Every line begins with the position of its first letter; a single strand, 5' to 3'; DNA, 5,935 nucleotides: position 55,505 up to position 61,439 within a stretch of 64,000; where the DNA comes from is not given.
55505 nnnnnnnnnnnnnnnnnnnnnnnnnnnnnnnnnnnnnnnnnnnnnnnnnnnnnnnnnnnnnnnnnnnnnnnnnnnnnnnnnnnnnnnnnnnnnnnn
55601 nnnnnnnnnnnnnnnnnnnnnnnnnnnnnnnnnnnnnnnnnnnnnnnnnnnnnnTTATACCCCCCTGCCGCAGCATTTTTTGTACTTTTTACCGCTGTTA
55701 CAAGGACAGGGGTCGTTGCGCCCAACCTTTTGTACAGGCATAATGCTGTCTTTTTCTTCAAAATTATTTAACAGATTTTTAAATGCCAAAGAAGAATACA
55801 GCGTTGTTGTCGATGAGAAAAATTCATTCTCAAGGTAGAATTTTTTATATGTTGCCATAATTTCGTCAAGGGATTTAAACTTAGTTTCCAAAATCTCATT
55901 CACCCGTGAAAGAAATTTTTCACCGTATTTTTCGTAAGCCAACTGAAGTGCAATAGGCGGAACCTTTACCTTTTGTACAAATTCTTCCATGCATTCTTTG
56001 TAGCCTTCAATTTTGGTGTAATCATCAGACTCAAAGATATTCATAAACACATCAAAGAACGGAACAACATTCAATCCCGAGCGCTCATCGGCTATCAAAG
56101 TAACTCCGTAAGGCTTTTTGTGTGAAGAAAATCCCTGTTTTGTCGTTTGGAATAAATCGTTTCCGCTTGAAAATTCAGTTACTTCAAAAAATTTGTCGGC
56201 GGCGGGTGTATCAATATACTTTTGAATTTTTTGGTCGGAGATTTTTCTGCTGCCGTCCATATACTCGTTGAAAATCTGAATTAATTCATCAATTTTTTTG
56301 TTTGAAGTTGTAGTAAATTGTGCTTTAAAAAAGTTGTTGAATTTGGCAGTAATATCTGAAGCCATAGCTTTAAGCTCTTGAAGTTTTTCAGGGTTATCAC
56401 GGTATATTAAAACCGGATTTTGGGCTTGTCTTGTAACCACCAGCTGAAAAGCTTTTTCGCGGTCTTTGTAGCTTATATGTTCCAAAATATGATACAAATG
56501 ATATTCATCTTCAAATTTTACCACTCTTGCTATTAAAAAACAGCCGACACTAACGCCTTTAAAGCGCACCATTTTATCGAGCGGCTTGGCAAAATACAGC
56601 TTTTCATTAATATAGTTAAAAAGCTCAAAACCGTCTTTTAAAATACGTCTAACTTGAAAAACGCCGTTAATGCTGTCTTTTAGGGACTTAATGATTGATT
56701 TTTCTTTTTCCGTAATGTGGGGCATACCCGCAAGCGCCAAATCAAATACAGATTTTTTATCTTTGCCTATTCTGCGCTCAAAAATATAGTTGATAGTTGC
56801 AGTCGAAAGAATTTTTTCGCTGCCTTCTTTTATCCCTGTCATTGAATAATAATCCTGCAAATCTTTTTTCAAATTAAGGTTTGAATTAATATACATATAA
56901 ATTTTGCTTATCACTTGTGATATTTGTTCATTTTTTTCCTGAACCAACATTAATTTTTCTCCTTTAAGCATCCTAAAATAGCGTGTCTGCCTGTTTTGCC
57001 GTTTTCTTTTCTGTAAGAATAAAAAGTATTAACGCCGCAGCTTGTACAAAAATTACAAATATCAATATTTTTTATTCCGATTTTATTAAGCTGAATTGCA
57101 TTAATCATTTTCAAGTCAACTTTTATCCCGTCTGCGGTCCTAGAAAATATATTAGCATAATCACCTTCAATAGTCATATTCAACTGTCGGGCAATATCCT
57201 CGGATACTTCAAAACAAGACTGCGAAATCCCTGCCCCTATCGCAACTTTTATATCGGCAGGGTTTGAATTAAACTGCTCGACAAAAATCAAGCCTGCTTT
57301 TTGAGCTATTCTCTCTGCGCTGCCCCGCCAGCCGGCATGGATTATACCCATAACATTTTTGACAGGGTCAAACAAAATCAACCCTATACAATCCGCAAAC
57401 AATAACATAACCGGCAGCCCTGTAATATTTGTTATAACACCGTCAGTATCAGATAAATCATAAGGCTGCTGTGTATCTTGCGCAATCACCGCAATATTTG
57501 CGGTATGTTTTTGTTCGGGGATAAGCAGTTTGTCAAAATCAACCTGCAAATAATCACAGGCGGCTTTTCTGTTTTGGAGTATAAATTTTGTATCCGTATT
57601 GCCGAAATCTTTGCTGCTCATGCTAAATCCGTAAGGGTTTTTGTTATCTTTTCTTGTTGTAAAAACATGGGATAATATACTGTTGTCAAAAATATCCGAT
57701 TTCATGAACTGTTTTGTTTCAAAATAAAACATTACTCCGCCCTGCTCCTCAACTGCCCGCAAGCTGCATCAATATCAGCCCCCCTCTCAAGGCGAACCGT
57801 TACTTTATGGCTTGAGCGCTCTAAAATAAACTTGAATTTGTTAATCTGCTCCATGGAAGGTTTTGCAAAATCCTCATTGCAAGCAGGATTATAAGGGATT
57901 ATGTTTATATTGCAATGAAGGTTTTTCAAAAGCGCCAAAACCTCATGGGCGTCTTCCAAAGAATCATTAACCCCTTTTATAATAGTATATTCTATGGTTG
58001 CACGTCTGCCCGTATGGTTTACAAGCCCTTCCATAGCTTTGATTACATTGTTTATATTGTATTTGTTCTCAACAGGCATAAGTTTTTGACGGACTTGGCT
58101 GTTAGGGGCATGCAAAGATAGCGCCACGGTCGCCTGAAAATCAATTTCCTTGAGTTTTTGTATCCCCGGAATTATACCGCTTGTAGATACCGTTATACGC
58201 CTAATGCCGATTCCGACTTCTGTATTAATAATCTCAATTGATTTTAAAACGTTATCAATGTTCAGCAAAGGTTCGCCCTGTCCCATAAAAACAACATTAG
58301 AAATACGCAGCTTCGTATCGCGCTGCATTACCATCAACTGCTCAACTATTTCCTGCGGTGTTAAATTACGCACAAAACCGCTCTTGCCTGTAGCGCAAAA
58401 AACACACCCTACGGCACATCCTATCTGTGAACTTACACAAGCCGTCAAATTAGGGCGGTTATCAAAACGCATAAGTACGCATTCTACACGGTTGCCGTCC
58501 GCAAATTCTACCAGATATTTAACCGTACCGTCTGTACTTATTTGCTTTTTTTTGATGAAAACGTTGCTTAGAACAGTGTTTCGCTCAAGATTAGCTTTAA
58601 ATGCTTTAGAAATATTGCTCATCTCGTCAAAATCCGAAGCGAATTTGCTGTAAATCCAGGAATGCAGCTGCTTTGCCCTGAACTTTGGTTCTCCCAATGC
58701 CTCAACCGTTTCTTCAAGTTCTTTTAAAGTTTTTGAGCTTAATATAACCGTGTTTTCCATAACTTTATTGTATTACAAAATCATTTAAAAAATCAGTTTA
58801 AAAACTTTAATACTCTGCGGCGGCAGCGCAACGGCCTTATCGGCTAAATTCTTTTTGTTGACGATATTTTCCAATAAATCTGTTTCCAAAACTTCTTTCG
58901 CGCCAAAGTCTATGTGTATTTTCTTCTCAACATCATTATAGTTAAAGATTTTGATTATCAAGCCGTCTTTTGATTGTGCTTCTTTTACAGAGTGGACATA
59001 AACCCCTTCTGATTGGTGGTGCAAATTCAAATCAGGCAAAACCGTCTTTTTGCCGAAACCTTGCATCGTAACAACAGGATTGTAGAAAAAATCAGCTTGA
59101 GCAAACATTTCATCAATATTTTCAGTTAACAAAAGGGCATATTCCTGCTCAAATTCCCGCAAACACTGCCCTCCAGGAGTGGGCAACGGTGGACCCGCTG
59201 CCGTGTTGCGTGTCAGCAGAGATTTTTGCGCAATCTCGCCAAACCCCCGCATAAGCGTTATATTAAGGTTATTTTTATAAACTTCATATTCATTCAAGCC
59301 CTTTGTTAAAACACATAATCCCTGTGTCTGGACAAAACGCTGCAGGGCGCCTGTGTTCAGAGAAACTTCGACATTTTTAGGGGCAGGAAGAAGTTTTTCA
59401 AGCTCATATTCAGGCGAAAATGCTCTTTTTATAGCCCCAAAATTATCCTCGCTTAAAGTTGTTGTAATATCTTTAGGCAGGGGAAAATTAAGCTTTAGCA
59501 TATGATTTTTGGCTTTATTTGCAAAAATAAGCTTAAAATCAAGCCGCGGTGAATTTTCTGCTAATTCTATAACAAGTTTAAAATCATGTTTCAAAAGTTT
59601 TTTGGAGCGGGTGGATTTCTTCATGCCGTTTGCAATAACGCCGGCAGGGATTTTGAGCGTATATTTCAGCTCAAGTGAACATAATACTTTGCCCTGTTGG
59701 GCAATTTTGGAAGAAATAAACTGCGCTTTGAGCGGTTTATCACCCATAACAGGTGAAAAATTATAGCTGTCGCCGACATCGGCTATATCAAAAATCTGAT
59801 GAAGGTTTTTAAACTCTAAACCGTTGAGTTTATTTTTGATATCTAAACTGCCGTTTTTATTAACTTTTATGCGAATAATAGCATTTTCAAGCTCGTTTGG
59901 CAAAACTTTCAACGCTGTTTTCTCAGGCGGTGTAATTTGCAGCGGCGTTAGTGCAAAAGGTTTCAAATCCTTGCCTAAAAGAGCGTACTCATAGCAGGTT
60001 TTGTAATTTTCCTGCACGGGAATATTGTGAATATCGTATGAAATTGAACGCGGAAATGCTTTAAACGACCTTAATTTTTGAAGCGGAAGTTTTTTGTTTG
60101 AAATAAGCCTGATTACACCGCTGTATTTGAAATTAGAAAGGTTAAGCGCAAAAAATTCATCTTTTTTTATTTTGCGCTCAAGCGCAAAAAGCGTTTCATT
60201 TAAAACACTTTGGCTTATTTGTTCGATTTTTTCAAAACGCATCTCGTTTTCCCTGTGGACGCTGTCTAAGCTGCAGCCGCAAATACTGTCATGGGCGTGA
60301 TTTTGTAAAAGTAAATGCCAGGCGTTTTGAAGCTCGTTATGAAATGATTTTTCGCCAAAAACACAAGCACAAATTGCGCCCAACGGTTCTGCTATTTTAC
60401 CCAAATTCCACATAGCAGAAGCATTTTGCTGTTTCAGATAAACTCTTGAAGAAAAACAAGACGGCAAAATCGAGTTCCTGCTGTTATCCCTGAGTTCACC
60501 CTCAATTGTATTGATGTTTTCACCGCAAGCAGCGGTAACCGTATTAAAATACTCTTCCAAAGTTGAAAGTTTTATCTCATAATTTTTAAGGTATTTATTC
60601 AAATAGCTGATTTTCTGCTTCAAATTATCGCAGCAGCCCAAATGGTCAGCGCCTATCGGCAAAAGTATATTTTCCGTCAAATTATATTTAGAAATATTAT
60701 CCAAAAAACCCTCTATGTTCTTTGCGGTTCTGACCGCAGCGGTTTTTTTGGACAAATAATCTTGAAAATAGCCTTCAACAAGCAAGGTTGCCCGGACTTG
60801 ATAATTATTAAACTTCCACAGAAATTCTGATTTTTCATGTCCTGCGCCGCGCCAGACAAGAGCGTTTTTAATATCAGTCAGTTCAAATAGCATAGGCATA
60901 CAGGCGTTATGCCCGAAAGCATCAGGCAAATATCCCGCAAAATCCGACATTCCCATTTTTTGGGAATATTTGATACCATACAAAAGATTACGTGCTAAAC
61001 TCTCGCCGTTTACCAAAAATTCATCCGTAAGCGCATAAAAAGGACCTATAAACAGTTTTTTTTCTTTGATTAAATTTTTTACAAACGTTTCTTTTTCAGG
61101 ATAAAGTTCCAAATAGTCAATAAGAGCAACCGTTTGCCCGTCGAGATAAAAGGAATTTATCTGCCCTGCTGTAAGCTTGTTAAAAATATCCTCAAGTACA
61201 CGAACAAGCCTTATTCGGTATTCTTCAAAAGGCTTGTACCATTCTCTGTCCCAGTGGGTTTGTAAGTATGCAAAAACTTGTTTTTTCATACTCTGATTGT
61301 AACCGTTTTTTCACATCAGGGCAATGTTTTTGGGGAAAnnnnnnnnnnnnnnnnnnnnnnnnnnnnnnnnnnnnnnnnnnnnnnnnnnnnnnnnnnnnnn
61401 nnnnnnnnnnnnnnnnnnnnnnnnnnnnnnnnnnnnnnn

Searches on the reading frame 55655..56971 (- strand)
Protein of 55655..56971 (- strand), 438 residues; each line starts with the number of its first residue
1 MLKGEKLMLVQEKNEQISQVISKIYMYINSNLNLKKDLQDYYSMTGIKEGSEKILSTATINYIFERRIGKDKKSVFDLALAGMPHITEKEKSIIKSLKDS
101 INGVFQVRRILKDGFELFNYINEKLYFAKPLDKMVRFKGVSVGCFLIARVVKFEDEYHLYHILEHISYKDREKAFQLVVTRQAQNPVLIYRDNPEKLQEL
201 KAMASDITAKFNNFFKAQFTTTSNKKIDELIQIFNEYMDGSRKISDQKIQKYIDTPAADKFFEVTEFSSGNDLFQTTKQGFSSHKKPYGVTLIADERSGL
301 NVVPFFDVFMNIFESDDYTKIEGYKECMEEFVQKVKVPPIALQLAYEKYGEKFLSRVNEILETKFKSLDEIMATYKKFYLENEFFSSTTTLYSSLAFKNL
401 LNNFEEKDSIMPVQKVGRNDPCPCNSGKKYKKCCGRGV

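Call 56: search_protein_families(library=pfam, proteins=[window:55655-56971:-], max_evalue=0.001)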
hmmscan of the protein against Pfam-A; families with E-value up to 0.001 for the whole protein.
window:55655-56971:- (438 aa): 1 family
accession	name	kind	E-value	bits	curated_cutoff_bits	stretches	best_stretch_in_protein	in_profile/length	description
PF02810.21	SEC-C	-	3.1e-09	37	20.4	1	418-436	1-19/19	SEC-C motif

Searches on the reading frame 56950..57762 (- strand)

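Call 56: search_protein_families(library=pfam, proteins=[window:56950-57762:-], max_evalue=0.001)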
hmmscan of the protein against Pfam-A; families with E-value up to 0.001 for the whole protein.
window:56950-57762:- (270 aa): 1 family
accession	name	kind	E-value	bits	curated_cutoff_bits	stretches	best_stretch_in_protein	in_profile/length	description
PF02578.20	Cu-oxidase_4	-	1.1e-54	185.9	22.9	1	57-261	24-234/238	Multi-copper polyphenol oxidoreductase laccase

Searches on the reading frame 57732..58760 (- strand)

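Call 56: search_protein_families(library=pfam, proteins=[window:57732-58760:-], max_evalue=0.001)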
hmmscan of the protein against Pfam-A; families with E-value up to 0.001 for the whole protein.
window:57732-58760:- (342 aa): 2 families
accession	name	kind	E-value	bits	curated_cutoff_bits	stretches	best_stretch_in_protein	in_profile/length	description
PF04055.27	Radical_SAM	-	1e-20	75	29.5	1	111-272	3-163/166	Radical SAM superfamily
PF21016.3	RlmN_N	-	2.9e-16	59.4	24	1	11-62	7-58/60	Ribosomal RNA large subunit methyltransferase N-terminal domain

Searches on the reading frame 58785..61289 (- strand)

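Call 56: search_protein_families(library=pfam, proteins=[window:58785-61289:-], max_evalue=0.001)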
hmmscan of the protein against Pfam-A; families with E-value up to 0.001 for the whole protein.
window:58785-61289:- (834 aa): 4 families
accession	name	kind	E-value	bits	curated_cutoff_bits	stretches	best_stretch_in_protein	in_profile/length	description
PF01074.27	Glyco_hydro_38N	-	1.1e-31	110.7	25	1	9-253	6-257/270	Glycosyl hydrolases family 38 N-terminal domain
PF09261.16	Alpha-mann_mid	-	5.5e-11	42.8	31.1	1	277-369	5-95/96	Alpha mannosidase middle domain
PF07748.19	Glyco_hydro_38C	-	2.1e-09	38.4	25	1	467-682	1-199/206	Glycosyl hydrolases family 38 C-terminal domain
PF17677.7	Glyco_hydro38C2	-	1.1e-05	25.9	22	1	763-816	2-57/72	Glycosyl hydrolases family 38 C-terminal beta sandwich domain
